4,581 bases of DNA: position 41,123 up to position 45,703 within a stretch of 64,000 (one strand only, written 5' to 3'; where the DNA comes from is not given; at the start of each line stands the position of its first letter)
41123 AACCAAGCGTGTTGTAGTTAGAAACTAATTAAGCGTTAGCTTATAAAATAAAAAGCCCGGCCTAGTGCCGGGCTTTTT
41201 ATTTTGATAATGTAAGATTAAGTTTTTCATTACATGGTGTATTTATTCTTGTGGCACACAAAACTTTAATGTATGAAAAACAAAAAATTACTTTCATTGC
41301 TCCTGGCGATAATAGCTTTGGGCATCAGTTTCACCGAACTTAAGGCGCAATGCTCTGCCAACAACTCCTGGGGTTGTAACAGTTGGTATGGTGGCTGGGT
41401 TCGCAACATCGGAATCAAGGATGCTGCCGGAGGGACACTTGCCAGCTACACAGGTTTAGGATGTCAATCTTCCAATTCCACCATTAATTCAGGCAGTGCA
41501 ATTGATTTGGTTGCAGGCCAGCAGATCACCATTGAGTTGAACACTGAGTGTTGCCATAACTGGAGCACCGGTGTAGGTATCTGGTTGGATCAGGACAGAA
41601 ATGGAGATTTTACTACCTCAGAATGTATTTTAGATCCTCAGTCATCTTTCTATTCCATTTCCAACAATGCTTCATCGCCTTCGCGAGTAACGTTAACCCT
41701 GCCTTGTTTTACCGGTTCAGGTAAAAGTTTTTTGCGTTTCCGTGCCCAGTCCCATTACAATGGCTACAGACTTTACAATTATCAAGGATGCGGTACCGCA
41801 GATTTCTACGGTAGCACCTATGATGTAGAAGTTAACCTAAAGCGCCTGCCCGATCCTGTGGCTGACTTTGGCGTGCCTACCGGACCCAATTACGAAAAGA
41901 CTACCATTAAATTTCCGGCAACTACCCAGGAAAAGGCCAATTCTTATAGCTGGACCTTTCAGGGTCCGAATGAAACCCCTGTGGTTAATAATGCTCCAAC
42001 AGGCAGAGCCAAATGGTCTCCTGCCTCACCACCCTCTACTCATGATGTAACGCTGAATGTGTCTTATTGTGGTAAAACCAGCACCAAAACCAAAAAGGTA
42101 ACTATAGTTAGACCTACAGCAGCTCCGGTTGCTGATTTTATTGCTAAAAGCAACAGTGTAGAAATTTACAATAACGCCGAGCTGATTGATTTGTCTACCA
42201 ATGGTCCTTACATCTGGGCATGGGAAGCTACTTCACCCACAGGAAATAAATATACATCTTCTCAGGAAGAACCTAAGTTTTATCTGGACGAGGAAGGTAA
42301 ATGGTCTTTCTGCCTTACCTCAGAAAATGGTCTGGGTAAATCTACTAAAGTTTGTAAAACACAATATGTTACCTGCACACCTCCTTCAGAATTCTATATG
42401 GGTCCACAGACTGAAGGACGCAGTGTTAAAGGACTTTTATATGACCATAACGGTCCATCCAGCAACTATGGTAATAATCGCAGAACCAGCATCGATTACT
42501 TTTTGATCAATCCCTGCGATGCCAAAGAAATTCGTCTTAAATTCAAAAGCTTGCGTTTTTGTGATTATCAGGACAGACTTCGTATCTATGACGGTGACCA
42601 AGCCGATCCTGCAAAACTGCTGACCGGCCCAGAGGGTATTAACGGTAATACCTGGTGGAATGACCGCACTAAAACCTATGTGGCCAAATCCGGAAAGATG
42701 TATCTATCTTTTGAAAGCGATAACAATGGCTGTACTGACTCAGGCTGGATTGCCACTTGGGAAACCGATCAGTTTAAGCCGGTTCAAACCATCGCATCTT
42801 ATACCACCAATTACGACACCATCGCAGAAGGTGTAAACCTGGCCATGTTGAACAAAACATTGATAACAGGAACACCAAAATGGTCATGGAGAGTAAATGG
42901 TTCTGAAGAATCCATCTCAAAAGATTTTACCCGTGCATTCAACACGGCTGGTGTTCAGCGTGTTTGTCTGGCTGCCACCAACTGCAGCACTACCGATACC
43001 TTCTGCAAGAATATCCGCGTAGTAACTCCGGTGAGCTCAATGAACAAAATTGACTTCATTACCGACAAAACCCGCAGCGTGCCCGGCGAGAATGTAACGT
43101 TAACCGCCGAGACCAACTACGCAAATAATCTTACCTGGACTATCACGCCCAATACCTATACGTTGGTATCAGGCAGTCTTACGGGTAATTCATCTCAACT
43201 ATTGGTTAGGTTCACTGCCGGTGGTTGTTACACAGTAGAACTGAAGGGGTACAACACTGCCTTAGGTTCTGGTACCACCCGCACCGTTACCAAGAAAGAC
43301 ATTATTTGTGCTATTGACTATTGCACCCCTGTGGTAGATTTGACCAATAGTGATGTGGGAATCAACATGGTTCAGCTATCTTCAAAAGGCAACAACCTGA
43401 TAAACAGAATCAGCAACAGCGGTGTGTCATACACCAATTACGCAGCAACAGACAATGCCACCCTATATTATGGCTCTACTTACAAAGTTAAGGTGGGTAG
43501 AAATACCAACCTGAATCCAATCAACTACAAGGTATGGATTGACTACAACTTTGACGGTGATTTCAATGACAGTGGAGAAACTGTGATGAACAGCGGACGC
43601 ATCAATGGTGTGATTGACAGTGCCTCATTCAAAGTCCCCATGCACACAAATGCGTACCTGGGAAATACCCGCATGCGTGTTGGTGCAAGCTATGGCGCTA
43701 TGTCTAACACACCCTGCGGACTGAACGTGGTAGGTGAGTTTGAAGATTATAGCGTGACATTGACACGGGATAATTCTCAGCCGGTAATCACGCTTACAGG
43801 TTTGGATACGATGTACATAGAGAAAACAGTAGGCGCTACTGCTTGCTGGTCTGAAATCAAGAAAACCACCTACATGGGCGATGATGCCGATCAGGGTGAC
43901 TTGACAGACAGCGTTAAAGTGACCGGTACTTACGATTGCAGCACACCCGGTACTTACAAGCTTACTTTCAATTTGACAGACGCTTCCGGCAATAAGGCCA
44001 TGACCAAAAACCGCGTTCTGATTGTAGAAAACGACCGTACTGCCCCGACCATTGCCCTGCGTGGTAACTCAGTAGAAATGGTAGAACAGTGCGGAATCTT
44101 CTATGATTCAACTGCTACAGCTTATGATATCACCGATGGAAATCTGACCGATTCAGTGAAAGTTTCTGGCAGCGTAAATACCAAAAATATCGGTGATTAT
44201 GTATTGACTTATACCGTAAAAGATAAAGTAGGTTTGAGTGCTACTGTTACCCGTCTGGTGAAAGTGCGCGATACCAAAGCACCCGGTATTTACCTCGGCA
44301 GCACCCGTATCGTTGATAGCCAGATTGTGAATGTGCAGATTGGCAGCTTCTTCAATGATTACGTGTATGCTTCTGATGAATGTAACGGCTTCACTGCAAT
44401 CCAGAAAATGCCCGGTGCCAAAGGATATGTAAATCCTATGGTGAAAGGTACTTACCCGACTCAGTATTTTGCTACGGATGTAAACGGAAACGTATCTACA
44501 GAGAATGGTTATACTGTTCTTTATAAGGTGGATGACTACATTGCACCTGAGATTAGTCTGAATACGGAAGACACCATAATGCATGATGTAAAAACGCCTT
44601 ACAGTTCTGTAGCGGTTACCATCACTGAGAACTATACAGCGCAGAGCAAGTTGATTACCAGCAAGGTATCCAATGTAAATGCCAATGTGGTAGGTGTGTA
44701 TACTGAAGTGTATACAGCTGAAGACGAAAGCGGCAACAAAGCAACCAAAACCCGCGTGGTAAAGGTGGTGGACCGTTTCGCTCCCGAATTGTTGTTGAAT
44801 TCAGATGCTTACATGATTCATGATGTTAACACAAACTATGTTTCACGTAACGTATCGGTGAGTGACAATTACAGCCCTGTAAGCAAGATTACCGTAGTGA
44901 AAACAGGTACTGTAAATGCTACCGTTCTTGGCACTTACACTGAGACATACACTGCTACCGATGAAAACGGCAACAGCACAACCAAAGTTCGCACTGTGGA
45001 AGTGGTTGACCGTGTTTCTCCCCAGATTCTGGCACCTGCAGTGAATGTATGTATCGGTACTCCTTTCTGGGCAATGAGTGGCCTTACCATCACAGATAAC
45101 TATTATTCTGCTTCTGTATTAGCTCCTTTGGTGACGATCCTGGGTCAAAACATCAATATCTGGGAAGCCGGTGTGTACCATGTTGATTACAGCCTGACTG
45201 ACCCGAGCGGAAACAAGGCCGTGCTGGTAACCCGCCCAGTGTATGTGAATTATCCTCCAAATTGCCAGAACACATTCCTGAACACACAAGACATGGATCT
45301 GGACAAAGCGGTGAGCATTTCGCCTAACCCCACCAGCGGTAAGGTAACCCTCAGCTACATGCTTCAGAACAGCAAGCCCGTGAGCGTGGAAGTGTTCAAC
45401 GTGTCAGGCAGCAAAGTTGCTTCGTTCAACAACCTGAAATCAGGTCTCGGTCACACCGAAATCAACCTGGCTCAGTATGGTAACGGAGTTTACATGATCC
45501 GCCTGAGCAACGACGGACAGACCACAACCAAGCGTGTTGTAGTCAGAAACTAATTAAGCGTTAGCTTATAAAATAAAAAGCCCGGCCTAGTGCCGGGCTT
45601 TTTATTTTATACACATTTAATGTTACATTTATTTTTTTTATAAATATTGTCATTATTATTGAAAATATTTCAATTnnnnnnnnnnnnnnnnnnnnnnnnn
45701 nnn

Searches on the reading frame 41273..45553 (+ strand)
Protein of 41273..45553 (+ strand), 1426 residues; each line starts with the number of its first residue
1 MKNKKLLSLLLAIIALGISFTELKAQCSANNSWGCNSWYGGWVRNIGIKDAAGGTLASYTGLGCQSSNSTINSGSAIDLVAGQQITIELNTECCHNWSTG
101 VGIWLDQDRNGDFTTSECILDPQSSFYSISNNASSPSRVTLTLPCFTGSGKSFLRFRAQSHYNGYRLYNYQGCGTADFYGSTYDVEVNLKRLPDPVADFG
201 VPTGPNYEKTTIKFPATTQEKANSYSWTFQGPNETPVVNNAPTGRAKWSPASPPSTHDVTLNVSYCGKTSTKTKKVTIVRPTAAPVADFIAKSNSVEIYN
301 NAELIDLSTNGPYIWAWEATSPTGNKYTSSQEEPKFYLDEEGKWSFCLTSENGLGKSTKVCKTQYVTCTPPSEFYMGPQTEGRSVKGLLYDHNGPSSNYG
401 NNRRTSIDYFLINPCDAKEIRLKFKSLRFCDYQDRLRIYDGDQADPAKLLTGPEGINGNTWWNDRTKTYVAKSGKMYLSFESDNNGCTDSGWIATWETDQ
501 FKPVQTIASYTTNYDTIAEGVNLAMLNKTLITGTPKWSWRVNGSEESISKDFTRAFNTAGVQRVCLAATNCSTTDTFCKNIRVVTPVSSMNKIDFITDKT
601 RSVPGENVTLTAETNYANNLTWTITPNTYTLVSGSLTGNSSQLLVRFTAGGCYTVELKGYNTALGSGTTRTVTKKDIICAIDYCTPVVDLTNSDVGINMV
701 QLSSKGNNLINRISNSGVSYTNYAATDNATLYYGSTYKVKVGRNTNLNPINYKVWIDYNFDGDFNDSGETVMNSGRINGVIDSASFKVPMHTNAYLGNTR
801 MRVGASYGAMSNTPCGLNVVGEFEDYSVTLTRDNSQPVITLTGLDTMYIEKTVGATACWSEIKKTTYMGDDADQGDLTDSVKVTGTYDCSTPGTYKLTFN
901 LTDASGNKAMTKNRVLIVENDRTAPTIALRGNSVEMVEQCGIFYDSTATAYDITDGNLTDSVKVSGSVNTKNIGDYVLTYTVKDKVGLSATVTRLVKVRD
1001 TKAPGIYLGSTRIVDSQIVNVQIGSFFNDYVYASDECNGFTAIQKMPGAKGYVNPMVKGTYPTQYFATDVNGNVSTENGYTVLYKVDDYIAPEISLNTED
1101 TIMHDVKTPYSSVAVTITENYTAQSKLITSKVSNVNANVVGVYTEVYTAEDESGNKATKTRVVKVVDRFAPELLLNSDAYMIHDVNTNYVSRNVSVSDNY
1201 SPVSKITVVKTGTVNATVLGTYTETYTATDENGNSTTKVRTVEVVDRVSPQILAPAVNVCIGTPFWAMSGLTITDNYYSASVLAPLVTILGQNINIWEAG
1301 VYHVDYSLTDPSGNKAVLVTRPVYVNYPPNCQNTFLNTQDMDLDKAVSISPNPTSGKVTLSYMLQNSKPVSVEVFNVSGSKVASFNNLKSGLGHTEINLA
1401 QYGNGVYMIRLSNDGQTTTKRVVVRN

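Call 8: search_protein_families(library=pfam, proteins=[window:41273-45553:+], max_evalue=0.01)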
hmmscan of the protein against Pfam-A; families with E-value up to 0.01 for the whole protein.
window:41273-45553:+ (1426 aa): 5 families
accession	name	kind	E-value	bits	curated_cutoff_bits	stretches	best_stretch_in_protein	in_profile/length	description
PF16403.11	Bact_surface_Ig-like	-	1.4e-49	166.4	27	5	927-998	1-71/71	Bacterial surface protein, Ig-like domain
PF20009.4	GEVED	-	8.1e-21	75.1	24.4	2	751-829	1-78/78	GEVED domain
PF18962.6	Por_Secre_tail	-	3.5e-12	46.9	27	1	1349-1424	1-75/75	Secretion system C-terminal sorting domain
PF15418.12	DUF4625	-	9.5e-08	32.8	27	0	891-917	104-130/131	Domain of unknown function (DUF4625)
PF18981.6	InlK_D3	-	0.00013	22.4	25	0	1125-1163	33-72/75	Internalin K domain (D3/D4)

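Call 9: search_protein_families(library=ncbifam, proteins=[window:41273-45553:+], max_evalue=0.01)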
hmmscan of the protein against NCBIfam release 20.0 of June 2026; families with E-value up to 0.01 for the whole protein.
window:41273-45553:+ (1426 aa): 5 families
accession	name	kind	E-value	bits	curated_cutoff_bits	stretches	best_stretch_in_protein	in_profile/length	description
TIGR04183.1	Por_Secre_tail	domain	3.8e-12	46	23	1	1349-1425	1-72/72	T9SS type A sorting domain-containing protein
NF033932.1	LapB_rpt_80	domain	7.7e-06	26.1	45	0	1220-1254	1-36/83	LapB repeat-containing protein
NF047441.1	Lepto_OmpL47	equivalog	1.6e-05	24.7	250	1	882-976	102-194/336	multi-beta-barrel domain surface protein OmpL47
NF033708.1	T9SS_Cterm_ChiA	domain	0.0002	21.1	40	1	1371-1423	3-54/55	T9SS sorting signal type C domain-containing protein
NF047446.1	barrel_OmpL47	domain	0.0033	17.9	40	0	860-915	16-65/68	OmpL47-type beta-barrel domain-containing protein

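Call 17: find_related_loci(query=A1, collection=genome_contigs, flank=10000)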
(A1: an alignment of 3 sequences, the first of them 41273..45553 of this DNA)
Query A1 (1426 aa) in genome_contigs; peptide patterns used: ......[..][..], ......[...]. (x = any residue, [..] = any of these).
154 stretches matched a pattern; 15 encode a relative of the query (tblastn E <= 1e-3); 12 distinct loci.
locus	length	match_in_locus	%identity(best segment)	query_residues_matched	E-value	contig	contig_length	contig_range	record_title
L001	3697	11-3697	95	1-1319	0e+0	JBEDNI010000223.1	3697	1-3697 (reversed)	MAG: Bacteroidota bacterium isolate NASQAN2015_111_F_bin.21 scaffold_5695, whole genome shotgun sequence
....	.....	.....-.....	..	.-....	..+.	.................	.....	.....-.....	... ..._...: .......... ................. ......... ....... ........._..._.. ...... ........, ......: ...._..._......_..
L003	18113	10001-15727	61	1-1426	0e+0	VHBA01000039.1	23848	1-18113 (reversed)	MAG: Sphingomonadales bacterium isolate M_surface_9_m1_271 M_surface_9_m1_271_Ga0194116_10002470, whole genome shotgun s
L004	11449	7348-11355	50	16-1420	0e+0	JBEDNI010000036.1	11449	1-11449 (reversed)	MAG: Bacteroidota bacterium isolate NASQAN2015_111_F_bin.21 scaffold_732, whole genome shotgun sequence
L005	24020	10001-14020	48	12-1420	0e+0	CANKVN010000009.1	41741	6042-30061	MAG: Flavobacteriales bacterium isolate ZE-13oct10-141 genome assembly, contig: ZE-13oct10-C303, whole genome shotgun se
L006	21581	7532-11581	46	7-1426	0e+0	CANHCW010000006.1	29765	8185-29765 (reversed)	MAG: Flavobacteriales bacterium isolate RE-18aug17-197 genome assembly, contig: RE-18aug17-C1850, whole genome shotgun s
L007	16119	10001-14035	46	10-1426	0e+0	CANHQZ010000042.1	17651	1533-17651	MAG: Flavobacteriales bacterium isolate RE-26jul17-157 genome assembly, contig: RE-26jul17-C4530, whole genome shotgun s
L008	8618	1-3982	68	6-1424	0e+0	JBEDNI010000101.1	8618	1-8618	MAG: Bacteroidota bacterium isolate NASQAN2015_111_F_bin.21 scaffold_1731, whole genome shotgun sequence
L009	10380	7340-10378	51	12-1252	0e+0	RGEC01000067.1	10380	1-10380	MAG: Bacteroidetes bacterium isolate WB6_2B_106 contig_100_66, whole genome shotgun sequence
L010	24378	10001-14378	49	12-1426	0e+0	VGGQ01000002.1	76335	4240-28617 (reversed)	MAG: Bacteroidetes bacterium isolate K_DeepCast_35m_m2_065 K_DeepCast_35m_m2_065_Ga0194129_10000486, whole genome shotgu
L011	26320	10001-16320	65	18-1426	0e+0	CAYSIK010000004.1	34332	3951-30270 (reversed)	MAG TPA_asm: uncultured Flavobacteriaceae bacterium isolate binchicken_co298_54 genome assembly, contig: NODE_2088_lengt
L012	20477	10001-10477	31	676-830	1e-7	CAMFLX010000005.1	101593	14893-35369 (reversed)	MAG: uncultured Cytophagales bacterium isolate SRR12456171_bin.15_metaWRAP_v1.3_MAG genome assembly, contig: ERZ12289969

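Call 37: find_encoding_contigs(protein=window:41273-45553:+, flank=10000, max_places=10)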
Protein window:41273-45553:+ (1426 aa): no gene with exactly this product is on record in the collection.

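Call 39: find_homologous_proteins(query=window:41273-45550:+, max_evalue=1e-50)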
Query window:41273-45550:+ (1426 aa): 113 proteins with E <= 1e-50 among 8000 candidates.
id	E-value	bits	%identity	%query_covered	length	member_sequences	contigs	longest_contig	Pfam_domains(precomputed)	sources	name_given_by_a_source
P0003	0.0e+0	3255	100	100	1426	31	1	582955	PF15418.13,PF20009.5,PF18962.8,PF16403.12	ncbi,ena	-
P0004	0.0e+0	1934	65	87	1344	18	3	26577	PF20009.5,PF18962.8,PF16403.12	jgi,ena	-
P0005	0.0e+0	1927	62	93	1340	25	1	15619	PF15418.13,PF20009.5,PF18962.8,PF16403.12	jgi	jgi:PKD repeat protein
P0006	0.0e+0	1605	49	86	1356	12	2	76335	PF15418.13,PF20009.5,PF18962.8,PF16403.12,PF18911.7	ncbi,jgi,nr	ncbi:MAG: DUF5011 domain-containing protein [Bacteroidetes bacterium]|nr:DUF5011 domain-containing p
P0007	0.0e+0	1595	49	86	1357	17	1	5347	PF20009.5,PF18962.8,PF16403.12,PF18911.7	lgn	-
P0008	0.0e+0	1586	49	86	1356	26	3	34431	PF00801.27,PF18981.7,PF20009.5,PF18962.8,PF16403.12,PF18911.7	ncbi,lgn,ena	-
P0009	0.0e+0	1582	48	87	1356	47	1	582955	PF20009.5,PF18962.8,PF16403.12,PF18911.7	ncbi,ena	-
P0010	0.0e+0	1582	49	86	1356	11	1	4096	PF15418.13,PF02494.23,PF20009.5,PF18962.8,PF16403.12,PF18911.7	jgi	-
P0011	0.0e+0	1508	49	87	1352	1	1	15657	PF16820.12,PF18981.7,PF20009.5,PF18962.8,PF16403.12,PF18911.7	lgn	-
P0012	0.0e+0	1498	51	76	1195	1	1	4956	PF15418.13,PF02494.23,PF20009.5,PF18962.8,PF16403.12,PF18911.7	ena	-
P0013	0.0e+0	1474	49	86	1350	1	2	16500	PF18981.7,PF20009.5,PF18962.8,PF16403.12,PF18911.7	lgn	-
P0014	0.0e+0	1471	48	86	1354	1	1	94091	PF02494.23,PF20009.5,PF18962.8,PF16403.12,PF18911.7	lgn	-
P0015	0.0e+0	1449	48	87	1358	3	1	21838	PF20009.5,PF18962.8,PF16403.12,PF18911.7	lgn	-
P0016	0.0e+0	1429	48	85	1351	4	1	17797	PF20009.5,PF18962.8,PF16403.12,PF18911.7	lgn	-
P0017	0.0e+0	1414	46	86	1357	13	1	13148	PF20009.5,PF18962.8,PF16403.12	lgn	-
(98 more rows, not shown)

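Call 40: find_encoding_contigs(protein=P0003, flank=6000, max_places=6)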
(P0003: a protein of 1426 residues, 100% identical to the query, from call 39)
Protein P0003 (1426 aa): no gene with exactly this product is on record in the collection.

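Call 41: list_cluster_members(proteins=[P0003])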
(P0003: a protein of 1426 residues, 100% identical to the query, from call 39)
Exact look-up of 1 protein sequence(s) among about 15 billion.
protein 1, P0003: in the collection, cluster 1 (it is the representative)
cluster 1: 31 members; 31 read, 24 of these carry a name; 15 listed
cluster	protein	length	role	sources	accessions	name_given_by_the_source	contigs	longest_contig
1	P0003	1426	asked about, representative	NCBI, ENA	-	-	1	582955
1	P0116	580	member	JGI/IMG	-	hypothetical protein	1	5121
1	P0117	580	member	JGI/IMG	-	hypothetical protein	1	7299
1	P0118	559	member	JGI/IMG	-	hypothetical protein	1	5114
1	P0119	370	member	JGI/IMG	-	hypothetical protein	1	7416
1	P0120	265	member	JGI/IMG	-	hypothetical protein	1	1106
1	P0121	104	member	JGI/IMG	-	hypothetical protein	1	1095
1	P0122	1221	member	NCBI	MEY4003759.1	MAG: hypothetical protein RIT07_1801, partial [Bacteroidota bacterium]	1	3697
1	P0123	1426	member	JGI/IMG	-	hypothetical protein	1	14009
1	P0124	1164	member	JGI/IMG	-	PKD repeat protein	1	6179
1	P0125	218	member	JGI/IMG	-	hypothetical protein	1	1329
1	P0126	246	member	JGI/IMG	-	hypothetical protein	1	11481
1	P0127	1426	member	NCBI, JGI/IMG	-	hypothetical protein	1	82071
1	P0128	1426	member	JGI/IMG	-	hypothetical protein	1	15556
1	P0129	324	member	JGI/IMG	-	hypothetical protein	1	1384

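Call 42: find_encoding_contigs(protein=P0127, flank=7000, max_places=4)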
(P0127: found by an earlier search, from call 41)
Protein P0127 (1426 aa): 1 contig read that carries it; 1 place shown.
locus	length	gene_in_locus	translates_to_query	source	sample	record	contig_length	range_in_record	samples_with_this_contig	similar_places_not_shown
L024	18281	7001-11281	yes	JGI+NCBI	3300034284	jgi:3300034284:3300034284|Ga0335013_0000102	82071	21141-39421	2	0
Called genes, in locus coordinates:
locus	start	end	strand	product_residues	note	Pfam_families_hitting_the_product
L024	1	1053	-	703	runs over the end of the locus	PF02683:DsbD_TM, PF03190:Thioredox_DsbH (weak), PF13098:Thioredoxin_2, PF13899:Thioredoxin_7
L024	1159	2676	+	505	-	PF01832:Glucosaminidase, PF23446:LysM1_NFP_LYK (faint), PF01476:LysM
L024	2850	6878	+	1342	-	PF18911:PKD_4 (faint), PF20009:GEVED, PF16403:Bact_surface_Ig-like, PF18962:Por_Secre_tail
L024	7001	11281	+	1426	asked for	PF20009:GEVED (weak), PF18981:InlK_D3 (faint), PF15418:DUF4625 (faint), PF20009:GEVED, PF16403:Bact_surface_Ig-like, PF18962:Por_Secre_tail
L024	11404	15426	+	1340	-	PF20009:GEVED, PF16403:Bact_surface_Ig-like, PF18962:Por_Secre_tail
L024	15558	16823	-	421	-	PF00696:AA_kinase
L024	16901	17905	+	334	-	PF00316:FBPase, PF18913:FBPase_C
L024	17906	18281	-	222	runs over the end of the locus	PF11967:RecO_N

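Call 43: find_encoding_contigs(protein=P0123, flank=7000, max_places=4)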
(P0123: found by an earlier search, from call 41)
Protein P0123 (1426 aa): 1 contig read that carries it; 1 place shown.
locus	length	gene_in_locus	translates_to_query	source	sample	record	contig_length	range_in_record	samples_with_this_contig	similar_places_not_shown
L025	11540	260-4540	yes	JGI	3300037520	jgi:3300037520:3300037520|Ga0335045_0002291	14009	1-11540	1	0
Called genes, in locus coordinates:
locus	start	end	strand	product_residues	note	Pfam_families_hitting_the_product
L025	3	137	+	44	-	?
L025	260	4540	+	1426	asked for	PF20009:GEVED (weak), PF15418:DUF4625 (faint), PF20009:GEVED, PF16403:Bact_surface_Ig-like, PF18962:Por_Secre_tail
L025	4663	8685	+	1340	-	PF20009:GEVED, PF16403:Bact_surface_Ig-like, PF18962:Por_Secre_tail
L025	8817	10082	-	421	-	PF00696:AA_kinase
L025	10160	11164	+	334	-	PF00316:FBPase, PF18913:FBPase_C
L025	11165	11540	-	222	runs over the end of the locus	PF11967:RecO_N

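Call 44: find_encoding_contigs(protein=P0128, flank=7000, max_places=4)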
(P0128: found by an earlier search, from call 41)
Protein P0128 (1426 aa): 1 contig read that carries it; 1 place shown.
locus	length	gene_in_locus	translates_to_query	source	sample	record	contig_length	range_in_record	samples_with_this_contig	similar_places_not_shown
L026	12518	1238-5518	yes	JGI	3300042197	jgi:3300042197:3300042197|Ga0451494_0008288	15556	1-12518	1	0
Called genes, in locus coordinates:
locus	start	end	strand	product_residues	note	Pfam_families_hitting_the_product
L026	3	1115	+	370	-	?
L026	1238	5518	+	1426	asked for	PF15418:DUF4625 (faint), PF20009:GEVED, PF16403:Bact_surface_Ig-like, PF18962:Por_Secre_tail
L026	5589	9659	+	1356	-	PF20009:GEVED, PF16403:Bact_surface_Ig-like, PF18962:Por_Secre_tail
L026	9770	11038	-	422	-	PF00696:AA_kinase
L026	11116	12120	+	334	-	PF00316:FBPase, PF18913:FBPase_C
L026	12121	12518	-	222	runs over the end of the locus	PF11967:RecO_N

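Call 56: find_encoding_contigs(protein=P0126, flank=3000, max_places=3)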
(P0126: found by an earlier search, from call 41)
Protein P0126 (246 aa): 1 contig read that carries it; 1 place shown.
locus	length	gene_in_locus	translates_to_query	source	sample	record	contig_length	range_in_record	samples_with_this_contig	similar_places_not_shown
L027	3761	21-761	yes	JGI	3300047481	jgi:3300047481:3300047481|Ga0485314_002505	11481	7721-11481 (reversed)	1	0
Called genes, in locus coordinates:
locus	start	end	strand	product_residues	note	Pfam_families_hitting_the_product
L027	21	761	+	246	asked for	PF16403:Bact_surface_Ig-like, PF18962:Por_Secre_tail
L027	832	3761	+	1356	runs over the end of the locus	PF20009:GEVED, PF16403:Bact_surface_Ig-like, PF18962:Por_Secre_tail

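Call 57: find_encoding_contigs(protein=P0119, flank=3000, max_places=3)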
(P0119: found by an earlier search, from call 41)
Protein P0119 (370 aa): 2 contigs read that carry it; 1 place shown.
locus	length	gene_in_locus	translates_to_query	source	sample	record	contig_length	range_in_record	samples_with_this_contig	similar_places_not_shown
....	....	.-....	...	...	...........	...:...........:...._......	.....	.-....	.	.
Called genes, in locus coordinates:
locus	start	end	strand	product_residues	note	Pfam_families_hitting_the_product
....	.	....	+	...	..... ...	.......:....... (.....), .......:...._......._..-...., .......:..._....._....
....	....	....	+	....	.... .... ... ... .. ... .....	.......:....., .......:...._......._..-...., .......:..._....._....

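Call 58: find_encoding_contigs(protein=P0117, flank=3000, max_places=3)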
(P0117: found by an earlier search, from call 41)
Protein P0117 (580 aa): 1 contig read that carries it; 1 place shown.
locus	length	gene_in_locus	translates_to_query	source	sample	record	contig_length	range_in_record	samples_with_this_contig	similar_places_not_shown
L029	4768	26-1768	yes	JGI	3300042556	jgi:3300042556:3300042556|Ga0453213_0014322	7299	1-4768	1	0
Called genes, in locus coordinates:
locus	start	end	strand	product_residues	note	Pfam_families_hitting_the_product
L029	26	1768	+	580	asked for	PF15418:DUF4625 (faint), PF16403:Bact_surface_Ig-like, PF18962:Por_Secre_tail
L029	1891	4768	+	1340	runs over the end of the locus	PF20009:GEVED, PF16403:Bact_surface_Ig-like, PF18962:Por_Secre_tail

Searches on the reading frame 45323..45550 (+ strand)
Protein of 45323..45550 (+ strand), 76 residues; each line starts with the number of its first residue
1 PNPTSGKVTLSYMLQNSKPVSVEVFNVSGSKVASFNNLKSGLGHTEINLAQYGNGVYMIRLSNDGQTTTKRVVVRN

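Call 26: find_homologous_proteins(query=window:45323-45550:+, max_evalue=1e-8)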
Query seq(76 aa) (76 aa): 2 proteins with E <= 1e-8 among 3 candidates.
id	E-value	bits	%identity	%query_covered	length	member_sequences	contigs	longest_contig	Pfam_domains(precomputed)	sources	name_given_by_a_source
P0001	4.8e-40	152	97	100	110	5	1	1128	PF18962.8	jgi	jgi:hypothetical protein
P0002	6.4e-39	148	96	100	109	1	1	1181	PF18962.8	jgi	-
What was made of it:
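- The protein search with the CTD alone found only two short fragments (call 26).
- Tried and rejected: The CTD-only protein search returned only two short fragments (call 26).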

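Call 28: find_encoding_contigs(protein=P0001, flank=5000, max_places=6)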
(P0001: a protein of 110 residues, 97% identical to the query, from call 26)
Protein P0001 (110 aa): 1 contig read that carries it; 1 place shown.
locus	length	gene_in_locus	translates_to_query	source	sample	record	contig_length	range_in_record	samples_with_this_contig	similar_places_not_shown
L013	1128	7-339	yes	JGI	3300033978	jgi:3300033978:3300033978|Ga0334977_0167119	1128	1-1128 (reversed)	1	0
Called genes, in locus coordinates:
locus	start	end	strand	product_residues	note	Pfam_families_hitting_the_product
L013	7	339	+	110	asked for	PF18962:Por_Secre_tail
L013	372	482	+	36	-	-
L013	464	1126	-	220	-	?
